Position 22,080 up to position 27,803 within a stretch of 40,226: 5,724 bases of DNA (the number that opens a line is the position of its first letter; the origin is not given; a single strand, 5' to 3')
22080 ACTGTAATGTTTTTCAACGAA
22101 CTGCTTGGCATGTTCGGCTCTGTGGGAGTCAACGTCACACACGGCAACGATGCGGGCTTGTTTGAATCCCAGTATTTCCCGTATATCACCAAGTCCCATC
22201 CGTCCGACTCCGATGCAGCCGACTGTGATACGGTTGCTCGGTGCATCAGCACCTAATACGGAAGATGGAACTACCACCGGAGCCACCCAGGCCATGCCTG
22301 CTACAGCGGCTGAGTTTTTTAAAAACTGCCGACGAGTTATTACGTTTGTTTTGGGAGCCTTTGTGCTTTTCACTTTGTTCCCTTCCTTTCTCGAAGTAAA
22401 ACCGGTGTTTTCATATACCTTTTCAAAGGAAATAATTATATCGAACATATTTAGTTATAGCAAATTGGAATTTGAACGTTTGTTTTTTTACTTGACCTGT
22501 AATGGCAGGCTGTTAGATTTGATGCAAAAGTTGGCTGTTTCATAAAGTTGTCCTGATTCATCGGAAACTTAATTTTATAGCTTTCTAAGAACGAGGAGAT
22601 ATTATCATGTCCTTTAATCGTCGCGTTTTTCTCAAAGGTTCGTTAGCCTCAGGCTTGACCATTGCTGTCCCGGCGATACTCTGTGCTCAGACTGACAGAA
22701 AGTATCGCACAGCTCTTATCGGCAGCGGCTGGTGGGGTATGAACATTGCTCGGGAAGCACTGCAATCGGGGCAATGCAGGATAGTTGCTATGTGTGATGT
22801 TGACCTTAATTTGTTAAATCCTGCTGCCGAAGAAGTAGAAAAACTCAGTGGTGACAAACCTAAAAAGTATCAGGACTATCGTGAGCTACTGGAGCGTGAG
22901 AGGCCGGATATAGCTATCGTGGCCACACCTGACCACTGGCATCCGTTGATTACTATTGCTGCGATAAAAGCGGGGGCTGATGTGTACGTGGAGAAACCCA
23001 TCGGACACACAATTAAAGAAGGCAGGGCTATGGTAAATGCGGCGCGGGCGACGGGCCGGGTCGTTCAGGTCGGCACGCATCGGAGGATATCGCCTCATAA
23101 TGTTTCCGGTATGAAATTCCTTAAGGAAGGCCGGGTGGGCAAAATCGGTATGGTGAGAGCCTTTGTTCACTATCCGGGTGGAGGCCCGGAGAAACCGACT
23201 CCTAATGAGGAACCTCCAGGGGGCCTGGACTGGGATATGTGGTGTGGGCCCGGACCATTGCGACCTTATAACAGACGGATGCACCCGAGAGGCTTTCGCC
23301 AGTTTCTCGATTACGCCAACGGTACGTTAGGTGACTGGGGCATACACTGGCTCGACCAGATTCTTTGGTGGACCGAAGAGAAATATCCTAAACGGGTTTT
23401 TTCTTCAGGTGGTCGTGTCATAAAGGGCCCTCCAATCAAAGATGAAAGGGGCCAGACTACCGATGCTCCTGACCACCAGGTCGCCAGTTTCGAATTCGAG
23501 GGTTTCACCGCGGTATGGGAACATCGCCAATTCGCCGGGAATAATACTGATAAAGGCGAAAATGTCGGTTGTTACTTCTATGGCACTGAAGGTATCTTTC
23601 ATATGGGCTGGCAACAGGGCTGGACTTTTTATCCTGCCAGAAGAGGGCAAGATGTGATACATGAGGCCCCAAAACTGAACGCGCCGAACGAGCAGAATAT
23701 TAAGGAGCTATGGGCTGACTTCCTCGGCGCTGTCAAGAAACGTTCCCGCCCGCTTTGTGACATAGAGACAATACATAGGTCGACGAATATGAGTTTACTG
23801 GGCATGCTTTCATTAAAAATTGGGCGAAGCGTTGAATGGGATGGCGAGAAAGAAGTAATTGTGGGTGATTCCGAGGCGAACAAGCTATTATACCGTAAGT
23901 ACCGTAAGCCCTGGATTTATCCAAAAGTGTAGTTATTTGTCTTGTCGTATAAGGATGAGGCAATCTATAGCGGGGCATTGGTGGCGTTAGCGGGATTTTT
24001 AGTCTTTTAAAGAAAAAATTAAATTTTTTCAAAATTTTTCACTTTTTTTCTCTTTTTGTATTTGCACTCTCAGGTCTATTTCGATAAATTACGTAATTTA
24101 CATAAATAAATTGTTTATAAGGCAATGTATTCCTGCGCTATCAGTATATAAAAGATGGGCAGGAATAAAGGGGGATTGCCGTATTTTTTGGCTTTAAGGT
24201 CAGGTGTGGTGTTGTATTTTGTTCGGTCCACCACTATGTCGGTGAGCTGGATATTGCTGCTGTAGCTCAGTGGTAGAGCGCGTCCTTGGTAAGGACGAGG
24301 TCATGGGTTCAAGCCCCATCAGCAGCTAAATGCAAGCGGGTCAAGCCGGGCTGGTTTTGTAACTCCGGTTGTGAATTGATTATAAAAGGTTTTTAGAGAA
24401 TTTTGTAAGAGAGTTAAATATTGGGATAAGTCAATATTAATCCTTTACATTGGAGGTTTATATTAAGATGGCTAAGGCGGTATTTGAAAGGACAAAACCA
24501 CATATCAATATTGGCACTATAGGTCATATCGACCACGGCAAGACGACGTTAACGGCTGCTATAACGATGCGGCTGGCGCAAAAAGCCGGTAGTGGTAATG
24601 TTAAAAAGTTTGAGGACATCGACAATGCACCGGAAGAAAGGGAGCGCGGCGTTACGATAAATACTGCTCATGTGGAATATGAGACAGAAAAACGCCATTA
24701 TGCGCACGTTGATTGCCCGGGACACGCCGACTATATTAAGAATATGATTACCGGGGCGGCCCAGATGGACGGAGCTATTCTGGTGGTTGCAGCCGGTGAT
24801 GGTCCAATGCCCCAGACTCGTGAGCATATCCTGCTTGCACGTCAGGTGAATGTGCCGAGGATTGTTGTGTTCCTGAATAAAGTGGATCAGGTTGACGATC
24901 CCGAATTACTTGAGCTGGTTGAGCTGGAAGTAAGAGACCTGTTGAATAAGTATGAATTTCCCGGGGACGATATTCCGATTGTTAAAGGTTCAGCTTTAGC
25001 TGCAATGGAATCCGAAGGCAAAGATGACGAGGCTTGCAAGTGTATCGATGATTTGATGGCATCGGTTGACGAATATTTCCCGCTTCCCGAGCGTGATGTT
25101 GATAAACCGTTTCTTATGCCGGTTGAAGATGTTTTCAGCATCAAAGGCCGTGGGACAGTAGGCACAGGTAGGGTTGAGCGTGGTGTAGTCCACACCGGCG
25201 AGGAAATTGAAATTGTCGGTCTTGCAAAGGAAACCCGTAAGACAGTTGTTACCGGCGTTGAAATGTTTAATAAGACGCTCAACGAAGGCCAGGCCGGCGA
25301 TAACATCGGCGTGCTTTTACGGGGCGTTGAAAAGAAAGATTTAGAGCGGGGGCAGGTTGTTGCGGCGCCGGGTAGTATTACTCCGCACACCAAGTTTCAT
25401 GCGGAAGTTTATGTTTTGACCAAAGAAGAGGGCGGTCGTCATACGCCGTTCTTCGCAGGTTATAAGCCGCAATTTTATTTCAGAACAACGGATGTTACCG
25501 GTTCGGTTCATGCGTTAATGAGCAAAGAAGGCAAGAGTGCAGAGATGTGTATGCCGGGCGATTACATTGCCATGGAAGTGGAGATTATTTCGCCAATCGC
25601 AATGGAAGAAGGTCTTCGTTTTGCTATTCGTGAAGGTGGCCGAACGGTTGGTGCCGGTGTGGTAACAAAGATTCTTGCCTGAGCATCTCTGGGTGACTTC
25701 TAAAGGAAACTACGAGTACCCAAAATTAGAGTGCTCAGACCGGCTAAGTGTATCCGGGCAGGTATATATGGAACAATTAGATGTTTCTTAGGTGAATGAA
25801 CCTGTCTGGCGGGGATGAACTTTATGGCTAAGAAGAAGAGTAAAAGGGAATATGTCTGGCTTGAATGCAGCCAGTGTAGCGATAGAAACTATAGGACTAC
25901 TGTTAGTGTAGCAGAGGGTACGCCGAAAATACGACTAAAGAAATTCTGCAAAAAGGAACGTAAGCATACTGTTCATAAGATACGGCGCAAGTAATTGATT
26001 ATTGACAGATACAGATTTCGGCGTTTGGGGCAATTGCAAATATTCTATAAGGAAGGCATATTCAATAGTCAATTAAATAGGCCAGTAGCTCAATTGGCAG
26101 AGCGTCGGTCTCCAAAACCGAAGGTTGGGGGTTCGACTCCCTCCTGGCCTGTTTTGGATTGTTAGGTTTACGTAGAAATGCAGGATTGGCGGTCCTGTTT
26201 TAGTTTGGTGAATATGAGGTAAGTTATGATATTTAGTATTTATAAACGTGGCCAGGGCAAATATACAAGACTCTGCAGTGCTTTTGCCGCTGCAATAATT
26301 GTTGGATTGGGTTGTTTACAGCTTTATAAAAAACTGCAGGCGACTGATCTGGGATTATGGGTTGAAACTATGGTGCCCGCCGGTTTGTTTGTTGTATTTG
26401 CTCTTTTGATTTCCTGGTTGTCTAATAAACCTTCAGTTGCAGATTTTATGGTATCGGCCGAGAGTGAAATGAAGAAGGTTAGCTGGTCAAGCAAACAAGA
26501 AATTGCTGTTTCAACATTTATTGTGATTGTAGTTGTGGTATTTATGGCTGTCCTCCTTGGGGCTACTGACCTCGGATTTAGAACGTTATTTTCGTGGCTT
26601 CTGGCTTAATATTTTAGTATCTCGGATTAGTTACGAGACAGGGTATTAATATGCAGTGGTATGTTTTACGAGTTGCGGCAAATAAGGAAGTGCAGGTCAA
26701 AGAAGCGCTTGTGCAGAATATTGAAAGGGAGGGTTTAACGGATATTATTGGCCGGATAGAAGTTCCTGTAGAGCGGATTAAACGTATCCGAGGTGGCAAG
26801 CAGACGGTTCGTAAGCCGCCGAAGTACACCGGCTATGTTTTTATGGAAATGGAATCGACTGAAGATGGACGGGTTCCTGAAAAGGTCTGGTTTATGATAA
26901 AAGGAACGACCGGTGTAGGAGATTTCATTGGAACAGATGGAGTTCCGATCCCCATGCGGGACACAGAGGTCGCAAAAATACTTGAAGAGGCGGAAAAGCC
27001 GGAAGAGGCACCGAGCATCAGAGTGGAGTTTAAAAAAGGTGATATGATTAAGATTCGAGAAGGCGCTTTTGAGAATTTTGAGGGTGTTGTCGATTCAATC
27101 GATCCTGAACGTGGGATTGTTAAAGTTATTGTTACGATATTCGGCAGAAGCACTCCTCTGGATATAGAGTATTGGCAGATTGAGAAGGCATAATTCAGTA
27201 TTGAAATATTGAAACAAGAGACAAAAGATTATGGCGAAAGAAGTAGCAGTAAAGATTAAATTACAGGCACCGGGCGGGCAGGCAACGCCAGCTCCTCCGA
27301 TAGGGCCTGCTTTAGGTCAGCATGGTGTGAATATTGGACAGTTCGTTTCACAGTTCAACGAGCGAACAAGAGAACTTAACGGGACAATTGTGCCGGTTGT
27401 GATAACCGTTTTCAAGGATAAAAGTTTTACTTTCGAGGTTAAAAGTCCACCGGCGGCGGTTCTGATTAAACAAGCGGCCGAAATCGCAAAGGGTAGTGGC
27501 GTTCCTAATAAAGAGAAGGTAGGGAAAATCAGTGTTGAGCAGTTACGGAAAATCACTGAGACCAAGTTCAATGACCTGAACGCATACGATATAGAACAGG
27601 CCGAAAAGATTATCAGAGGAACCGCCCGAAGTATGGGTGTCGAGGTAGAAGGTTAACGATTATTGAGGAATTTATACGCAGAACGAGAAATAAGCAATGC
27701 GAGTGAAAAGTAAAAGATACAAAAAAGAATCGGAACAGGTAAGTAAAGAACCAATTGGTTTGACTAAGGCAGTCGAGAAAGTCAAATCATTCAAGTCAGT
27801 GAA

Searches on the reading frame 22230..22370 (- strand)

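Call 68: search_protein_families(library=pfam, proteins=[window:22230-22370:-], max_evalue=10)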
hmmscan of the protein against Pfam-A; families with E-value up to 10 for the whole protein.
seq(47 aa): 4 families
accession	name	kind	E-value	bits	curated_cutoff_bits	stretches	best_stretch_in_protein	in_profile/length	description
PF10518.14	TAT_signal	-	0.00025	21.3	22.7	1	11-27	2-18/21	TAT (twin-arginine translocation) pathway signal sequence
PF12911.12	OppC_N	-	0.04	14.3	23.9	1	12-30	6-24/53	N-terminal TM domain of oligopeptide transport permease C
PF09490.15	CbtA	-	0.047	14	30.7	1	14-45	102-133/239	Probable cobalt transporter subunit (CbtA)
PF23678.1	YqhI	-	0.094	12.5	27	1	10-21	24-34/36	YqhI-like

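Call 69: search_protein_families(library=ncbifam, proteins=[window:22230-22370:-], max_evalue=10)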
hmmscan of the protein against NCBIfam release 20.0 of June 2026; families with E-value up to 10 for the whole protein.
seq(47 aa): 4 families
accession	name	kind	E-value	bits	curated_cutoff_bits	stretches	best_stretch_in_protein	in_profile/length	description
TIGR01409.1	TAT_signal_seq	domain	4.2e-06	26.9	16.7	1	11-38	1-27/29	twin-arginine translocation signal domain-containing protein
NF041615.1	Feoxidase_Iro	equivalog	0.063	13.6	100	1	7-32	4-29/90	iron oxidase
NF002597.0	PRK02251.2-3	equivalog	0.064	13.5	120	1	6-40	16-50/93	putative septation inhibitor protein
TIGR02811.1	formate_TAT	hypoth_equivalog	0.086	13.2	48.45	1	11-31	9-29/66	formate dehydrogenase region TAT target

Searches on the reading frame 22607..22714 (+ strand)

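Call 68: search_protein_families(library=pfam, proteins=[window:22607-22714:+], max_evalue=10)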
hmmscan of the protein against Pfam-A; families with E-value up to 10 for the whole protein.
seq(36 aa): 1 family
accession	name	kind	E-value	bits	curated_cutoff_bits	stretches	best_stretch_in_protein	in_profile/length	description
PF10518.14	TAT_signal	-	0.0013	19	22.7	1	3-22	2-21/21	TAT (twin-arginine translocation) pathway signal sequence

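Call 69: search_protein_families(library=ncbifam, proteins=[window:22607-22714:+], max_evalue=10)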
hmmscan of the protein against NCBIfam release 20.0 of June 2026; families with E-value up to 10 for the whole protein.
seq(36 aa): 0 families

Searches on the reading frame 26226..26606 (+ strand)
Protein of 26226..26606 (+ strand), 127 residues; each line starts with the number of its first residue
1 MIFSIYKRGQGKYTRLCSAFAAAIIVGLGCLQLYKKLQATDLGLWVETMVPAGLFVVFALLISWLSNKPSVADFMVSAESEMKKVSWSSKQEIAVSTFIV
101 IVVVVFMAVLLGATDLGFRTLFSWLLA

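Call 48: search_protein_families(library=pfam, proteins=[window:26226-26606:+], max_evalue=0.001)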
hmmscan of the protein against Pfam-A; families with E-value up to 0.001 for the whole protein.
window:26226-26606:+ (127 aa): 1 family
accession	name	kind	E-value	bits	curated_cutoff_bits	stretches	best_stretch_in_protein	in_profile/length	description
PF00584.25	SecE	-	6.1e-14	52.1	22.7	1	74-126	3-55/55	SecE/Sec61-gamma subunits of protein translocation complex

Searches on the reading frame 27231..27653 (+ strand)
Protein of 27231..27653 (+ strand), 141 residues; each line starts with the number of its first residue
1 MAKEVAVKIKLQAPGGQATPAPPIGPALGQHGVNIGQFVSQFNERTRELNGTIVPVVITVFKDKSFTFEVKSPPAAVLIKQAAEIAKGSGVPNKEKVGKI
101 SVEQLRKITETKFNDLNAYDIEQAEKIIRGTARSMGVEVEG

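Call 48: search_protein_families(library=pfam, proteins=[window:27231-27653:+], max_evalue=0.001)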
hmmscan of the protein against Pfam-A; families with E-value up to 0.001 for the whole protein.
window:27231-27653:+ (141 aa): 2 families
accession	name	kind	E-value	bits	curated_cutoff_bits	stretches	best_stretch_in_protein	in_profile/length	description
PF03946.19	Ribosomal_L11_N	-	2.2e-27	95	32.9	1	9-66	1-58/58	Ribosomal protein L11, N-terminal domain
PF00298.24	Ribosomal_L11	-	5.3e-27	94.5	21.4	1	71-139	1-69/69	Ribosomal protein L11, RNA binding domain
